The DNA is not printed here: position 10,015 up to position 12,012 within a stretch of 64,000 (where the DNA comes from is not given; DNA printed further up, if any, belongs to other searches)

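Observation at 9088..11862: Lipoprotein family with a novel ~180-aa Cys/Gly/Thr-rich domain, one copy then three in tandem, next to a small wHTH regulator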

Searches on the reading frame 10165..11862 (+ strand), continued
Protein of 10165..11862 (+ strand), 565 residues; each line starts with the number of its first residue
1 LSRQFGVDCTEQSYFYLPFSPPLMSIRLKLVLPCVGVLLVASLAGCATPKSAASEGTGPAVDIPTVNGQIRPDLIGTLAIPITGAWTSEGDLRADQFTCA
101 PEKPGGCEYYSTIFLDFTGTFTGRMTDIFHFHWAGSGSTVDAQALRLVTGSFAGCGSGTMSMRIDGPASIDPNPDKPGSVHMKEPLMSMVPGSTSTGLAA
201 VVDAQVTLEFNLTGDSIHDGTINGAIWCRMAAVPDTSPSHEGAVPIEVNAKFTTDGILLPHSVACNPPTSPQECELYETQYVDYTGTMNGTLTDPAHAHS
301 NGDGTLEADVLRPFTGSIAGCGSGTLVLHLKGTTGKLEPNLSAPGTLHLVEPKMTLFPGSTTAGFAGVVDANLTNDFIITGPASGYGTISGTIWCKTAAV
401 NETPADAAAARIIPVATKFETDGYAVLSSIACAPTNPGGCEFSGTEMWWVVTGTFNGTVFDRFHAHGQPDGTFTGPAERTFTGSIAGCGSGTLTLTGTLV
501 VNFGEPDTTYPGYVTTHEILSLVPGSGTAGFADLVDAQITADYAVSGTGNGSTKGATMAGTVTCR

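Call 60: predict_structure(alignment_id=A5)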
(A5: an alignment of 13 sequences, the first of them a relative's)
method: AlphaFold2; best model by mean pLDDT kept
length: 542 residues; sequences in the alignment: 13
mean_pLDDT: 78.2   pTM: 0.79
mean pLDDT of the five models: 78.2, 77.5, 74.5, 73.8, 71.5
residues with pLDDT >= 90: 159; 70-90: 250; 50-70: 87; < 50: 46
segments of 3 or more residues with pLDDT < 50: 1-11, 20-37, 243-249, 377-383
pLDDT, mean of each block of 10 residues (from residue 1): 42 50 38 45 67 87 82 66 74 90 85 75 90 91 87 87 92 89 91 87 80 77 93 60 48 70 91 69 81 91 90 74 80 91 90 74 88 62 67 85 71 66 84 88 79 89 92 85 76 88 85 90 65 88 84
secondary structure, 60 per line:
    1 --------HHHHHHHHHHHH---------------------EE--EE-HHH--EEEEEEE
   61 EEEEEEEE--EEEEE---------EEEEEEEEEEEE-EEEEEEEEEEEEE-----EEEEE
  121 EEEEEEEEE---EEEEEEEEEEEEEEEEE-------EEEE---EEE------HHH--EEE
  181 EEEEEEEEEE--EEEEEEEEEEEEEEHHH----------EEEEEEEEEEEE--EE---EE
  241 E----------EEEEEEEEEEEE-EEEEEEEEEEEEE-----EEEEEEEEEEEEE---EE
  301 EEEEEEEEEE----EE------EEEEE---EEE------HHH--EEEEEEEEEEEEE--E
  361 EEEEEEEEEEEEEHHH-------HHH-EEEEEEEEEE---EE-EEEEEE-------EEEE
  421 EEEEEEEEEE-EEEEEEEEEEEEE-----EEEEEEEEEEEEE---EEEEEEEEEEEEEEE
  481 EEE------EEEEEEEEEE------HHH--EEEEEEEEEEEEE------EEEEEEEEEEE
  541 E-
elements in order: H9-20 E54-68 E71-75 E85-96 E98-110 E116-129 E133-149 E157-160 E164-166 E178-190 E193-206 E220-231 E239-241 E252-263 E265-277 E283-295 E299-310 E323-327 E331-333 E345-357 E360-373 E388-397 E404-409 E417-430 E432-444 E450-462 E466-483 E490-499 E511-523 E530-541
